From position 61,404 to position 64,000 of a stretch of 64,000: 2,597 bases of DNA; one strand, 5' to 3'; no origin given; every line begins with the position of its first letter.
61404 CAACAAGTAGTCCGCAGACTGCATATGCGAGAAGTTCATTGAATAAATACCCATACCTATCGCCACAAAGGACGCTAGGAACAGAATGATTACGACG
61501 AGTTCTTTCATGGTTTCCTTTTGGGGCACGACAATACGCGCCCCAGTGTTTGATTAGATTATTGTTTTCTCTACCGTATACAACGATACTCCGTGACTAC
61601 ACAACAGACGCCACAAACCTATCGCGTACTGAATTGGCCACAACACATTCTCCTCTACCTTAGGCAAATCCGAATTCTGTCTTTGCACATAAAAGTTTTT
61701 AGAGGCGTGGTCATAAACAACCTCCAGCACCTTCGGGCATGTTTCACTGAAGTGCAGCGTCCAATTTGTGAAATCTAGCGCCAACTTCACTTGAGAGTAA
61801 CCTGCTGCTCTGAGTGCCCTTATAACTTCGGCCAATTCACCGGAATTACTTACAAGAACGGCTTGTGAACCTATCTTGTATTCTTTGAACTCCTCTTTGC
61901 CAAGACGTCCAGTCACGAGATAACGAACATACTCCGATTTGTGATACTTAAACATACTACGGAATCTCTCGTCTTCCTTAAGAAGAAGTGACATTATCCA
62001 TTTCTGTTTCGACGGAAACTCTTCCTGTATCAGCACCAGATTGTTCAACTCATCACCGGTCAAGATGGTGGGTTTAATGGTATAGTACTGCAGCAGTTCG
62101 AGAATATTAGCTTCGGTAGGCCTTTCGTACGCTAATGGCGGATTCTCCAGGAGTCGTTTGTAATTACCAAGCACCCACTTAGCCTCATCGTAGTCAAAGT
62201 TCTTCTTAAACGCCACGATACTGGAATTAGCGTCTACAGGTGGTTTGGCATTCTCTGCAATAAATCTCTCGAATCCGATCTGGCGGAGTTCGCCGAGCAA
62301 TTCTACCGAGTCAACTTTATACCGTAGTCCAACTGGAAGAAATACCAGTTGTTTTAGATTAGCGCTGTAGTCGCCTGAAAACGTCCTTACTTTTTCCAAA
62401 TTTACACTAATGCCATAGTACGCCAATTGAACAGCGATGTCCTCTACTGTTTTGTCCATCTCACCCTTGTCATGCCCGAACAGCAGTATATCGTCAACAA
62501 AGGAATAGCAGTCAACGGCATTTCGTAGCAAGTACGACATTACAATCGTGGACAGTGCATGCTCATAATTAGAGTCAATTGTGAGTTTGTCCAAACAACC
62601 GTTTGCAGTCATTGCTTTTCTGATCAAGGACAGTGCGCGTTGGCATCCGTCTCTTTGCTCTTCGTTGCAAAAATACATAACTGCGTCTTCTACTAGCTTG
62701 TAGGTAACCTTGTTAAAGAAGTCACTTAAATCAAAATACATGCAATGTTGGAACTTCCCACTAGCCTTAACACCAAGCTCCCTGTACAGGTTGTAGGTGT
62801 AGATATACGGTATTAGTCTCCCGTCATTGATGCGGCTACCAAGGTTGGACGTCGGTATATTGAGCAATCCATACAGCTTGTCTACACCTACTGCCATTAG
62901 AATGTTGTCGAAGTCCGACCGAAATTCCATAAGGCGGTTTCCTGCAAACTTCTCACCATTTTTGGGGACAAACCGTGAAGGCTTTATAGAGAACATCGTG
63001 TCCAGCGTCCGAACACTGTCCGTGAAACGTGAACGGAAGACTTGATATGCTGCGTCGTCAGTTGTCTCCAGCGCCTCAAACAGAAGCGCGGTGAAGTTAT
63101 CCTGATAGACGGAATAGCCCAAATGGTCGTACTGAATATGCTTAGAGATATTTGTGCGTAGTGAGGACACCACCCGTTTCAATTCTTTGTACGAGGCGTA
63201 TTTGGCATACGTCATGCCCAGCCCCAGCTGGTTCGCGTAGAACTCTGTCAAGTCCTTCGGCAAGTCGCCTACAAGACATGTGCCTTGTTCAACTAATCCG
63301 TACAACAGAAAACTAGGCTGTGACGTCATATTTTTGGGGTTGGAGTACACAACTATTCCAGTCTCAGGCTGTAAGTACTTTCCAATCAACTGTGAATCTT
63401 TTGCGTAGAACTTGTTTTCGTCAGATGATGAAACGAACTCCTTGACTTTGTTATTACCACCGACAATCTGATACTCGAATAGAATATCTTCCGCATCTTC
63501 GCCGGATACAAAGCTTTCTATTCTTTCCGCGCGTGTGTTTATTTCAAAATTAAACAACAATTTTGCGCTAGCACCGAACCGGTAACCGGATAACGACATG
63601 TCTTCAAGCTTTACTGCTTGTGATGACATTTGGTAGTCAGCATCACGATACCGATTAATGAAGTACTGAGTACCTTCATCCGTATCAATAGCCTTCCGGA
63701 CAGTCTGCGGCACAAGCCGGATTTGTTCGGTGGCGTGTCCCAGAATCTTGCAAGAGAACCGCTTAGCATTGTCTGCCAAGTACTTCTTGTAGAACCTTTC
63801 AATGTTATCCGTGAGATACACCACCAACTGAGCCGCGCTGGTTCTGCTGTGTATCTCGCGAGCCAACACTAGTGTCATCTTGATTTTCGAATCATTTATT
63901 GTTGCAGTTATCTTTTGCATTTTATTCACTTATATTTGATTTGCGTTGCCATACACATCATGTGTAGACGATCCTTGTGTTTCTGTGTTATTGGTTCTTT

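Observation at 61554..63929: Reverse-transcriptase-like 791-aa protein in the replication module, adjacent to the primase-helicase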

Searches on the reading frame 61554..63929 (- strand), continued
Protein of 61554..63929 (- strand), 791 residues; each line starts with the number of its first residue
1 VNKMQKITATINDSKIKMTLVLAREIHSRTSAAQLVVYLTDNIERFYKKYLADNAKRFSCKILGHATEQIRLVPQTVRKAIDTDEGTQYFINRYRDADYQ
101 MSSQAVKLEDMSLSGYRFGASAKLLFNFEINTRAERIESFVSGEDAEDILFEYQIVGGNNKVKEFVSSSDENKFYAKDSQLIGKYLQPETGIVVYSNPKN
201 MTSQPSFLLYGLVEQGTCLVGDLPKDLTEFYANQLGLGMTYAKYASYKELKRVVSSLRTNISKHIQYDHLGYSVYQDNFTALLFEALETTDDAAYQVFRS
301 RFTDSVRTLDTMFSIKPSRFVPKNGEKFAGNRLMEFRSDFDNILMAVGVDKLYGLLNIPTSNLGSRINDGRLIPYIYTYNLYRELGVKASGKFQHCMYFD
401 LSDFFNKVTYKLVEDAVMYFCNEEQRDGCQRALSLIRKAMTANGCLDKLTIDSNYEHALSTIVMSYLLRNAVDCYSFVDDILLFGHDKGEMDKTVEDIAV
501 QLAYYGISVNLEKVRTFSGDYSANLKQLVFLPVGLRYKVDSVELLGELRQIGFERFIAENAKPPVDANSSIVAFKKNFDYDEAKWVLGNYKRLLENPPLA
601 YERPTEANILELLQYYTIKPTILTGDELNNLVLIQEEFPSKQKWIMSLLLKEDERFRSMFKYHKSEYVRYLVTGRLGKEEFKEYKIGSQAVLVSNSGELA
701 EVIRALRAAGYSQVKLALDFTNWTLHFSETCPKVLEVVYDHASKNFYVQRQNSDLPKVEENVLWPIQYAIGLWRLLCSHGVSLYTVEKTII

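Call 98: find_related_loci(query=A4, collection=viral_contigs, flank=6000)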
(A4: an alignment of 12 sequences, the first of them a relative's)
Query A4 (700 aa) in viral_contigs; peptide patterns used: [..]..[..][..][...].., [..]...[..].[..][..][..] (x = any residue, [..] = any of these).
48 stretches matched a pattern; 4 encode a relative of the query (tblastn E <= 1e-3); 3 distinct loci.
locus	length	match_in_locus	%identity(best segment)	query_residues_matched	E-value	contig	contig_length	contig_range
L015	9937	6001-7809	32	1-657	2e-98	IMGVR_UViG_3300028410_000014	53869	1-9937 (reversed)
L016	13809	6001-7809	32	1-657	2e-97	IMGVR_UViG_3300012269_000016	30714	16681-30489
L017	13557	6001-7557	26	106-661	2e-27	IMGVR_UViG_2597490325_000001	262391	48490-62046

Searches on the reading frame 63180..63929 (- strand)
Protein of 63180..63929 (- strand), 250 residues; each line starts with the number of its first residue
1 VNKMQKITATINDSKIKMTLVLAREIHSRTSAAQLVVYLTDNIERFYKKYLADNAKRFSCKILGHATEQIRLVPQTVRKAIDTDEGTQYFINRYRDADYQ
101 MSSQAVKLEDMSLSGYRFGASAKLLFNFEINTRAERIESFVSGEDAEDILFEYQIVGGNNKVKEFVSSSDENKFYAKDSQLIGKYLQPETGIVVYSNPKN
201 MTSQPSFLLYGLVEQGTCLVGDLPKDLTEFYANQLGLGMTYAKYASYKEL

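Call 89: predict_structure(alignment_id=A3)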
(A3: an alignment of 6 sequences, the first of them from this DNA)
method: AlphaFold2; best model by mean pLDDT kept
length: 250 residues; sequences in the alignment: 6
mean_pLDDT: 60.3   pTM: 0.57
mean pLDDT of the five models: 60.3, 47.1, 46.4, 42.9, 42.0
residues with pLDDT >= 90: 5; 70-90: 103; 50-70: 56; < 50: 86
segments of 3 or more residues with pLDDT < 50: 1-10, 117-119, 177-224, 226-228, 236-250
pLDDT, mean of each block of 10 residues (from residue 1): 36 73 85 82 83 81 89 71 65 76 73 53 70 80 63 54 70 50 36 33 28 26 46 47 39
secondary structure, 60 per line:
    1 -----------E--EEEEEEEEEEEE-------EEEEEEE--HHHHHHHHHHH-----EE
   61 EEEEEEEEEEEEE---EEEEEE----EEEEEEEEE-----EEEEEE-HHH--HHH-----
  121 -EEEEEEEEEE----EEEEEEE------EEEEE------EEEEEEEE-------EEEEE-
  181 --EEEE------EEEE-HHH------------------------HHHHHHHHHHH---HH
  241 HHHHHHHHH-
elements in order: E15-26 E34-40 H43-53 E59-73 E77-82 E87-95 E101-106 E122-131 E136-142 E149-153 E160-167 E175-179 E183-186 E193-196 H225-235 H239-249
